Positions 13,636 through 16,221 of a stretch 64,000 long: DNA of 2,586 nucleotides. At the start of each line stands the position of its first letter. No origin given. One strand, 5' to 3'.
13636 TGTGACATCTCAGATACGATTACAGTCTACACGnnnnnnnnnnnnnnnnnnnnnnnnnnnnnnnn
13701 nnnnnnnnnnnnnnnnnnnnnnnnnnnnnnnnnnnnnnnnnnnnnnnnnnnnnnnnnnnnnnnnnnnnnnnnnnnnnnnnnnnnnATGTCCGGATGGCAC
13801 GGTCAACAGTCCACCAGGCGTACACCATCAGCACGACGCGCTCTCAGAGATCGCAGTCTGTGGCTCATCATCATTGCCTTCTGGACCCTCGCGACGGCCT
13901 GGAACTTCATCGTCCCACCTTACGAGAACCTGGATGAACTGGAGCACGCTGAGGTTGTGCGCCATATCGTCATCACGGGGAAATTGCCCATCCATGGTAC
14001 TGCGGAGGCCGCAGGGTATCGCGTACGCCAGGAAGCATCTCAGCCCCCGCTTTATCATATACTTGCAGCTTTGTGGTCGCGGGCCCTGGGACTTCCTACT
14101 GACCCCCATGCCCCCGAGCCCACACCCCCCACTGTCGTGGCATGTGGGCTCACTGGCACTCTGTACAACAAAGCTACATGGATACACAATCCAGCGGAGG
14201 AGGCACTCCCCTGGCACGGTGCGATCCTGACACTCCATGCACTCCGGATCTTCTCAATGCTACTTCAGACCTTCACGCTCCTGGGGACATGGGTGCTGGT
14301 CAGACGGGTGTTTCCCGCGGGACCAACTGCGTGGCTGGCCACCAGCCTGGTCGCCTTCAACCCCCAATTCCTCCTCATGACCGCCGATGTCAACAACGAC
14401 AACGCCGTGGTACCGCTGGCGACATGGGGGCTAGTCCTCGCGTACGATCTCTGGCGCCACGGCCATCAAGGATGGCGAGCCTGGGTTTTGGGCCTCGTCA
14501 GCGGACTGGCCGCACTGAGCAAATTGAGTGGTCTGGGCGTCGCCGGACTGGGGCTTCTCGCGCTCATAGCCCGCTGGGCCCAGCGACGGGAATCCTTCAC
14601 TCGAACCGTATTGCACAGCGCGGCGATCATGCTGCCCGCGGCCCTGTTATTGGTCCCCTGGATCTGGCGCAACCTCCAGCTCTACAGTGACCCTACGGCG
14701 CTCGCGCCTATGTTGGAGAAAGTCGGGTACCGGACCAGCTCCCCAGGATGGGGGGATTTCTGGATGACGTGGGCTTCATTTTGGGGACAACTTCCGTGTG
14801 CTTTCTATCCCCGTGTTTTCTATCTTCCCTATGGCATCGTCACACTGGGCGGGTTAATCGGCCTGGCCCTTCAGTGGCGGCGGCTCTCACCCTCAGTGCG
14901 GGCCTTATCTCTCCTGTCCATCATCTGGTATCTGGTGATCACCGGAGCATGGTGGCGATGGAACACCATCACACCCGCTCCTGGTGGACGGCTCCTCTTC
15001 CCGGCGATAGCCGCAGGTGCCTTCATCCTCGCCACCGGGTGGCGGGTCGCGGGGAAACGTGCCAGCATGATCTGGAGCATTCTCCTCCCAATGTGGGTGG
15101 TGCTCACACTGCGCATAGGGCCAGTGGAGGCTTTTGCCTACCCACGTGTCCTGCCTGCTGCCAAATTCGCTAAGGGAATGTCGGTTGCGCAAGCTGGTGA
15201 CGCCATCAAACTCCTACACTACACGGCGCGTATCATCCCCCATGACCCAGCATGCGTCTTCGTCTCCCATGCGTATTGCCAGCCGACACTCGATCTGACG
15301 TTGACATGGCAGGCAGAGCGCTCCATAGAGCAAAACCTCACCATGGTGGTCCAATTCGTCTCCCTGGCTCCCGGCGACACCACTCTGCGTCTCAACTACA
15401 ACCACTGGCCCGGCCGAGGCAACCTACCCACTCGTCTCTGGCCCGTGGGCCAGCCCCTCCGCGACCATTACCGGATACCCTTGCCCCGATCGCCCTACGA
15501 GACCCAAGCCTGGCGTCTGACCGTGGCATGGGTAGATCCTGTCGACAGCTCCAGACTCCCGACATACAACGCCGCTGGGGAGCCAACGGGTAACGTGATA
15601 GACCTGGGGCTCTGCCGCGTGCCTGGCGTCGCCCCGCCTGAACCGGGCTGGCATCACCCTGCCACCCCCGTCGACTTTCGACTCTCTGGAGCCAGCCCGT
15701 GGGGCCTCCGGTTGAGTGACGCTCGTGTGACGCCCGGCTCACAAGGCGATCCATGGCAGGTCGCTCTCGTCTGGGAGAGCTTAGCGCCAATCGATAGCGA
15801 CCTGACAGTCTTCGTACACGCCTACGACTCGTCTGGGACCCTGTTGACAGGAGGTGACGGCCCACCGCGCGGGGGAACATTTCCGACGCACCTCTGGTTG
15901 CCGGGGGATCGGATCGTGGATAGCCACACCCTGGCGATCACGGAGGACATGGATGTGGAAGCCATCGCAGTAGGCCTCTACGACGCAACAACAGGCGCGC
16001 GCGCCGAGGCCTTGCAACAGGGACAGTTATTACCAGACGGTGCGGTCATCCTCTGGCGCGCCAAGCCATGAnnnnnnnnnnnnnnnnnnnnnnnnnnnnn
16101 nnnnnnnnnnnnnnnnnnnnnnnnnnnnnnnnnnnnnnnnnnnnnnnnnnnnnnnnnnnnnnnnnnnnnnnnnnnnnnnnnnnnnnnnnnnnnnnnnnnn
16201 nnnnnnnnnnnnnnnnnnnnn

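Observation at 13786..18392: Tandem, translationally coupled GT-C glycosyltransferase paralogues carrying a repeated C-terminal domain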

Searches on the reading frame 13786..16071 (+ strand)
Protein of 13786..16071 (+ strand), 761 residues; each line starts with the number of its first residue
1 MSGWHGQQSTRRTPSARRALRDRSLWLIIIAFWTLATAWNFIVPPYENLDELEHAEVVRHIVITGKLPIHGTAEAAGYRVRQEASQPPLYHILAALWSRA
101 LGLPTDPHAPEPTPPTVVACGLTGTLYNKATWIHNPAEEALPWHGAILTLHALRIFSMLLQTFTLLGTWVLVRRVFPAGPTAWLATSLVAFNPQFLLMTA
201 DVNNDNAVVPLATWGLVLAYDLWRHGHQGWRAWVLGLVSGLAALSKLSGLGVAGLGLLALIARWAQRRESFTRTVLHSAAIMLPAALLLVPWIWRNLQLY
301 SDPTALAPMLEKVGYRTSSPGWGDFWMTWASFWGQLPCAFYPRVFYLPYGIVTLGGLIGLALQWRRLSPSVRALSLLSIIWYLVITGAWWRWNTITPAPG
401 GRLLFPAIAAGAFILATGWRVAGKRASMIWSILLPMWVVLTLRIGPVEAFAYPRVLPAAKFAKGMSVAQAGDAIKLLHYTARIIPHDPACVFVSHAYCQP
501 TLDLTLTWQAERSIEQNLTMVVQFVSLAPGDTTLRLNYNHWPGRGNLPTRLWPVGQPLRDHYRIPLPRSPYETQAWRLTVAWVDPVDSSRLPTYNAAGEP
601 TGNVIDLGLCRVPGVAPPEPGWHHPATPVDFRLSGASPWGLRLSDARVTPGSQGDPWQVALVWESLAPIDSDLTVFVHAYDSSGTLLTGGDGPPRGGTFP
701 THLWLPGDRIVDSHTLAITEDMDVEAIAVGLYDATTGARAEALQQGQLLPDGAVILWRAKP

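Call 4: search_protein_families(library=pfam, proteins=[window:13786-16071:+], max_evalue=0.1)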
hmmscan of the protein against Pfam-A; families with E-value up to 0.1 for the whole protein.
window:13786-16071:+ (761 aa): 0 families

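Call 5: search_protein_families(library=ncbifam, proteins=[window:13786-16071:+], max_evalue=0.1)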
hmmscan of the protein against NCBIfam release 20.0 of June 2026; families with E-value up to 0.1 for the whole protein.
window:13786-16071:+ (761 aa): 0 families

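Call 9: search_solved_structures(query=window:13786-16071:+, max_evalue=10)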
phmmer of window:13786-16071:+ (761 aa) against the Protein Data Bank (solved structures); distinct sequences matched with E-value up to 10: 4.
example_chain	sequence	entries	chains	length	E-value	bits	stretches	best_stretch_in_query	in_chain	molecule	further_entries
5xtk_A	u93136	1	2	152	0.19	12.7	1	503-587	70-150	Xanthine phosphoribosyltransferase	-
6kp5_A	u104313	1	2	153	0.2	12.7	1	503-587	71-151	Xanthine phosphoribosyltransferase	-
6kqc_A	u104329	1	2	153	0.27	12.2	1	503-587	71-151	Xanthine phosphoribosyltransferase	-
1a95_A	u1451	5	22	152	0.46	11.5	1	550-587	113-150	XANTHINE-GUANINE PHOSPHORIBOSYLTRANSFERASE | Xanthine phosphoribosyltransferase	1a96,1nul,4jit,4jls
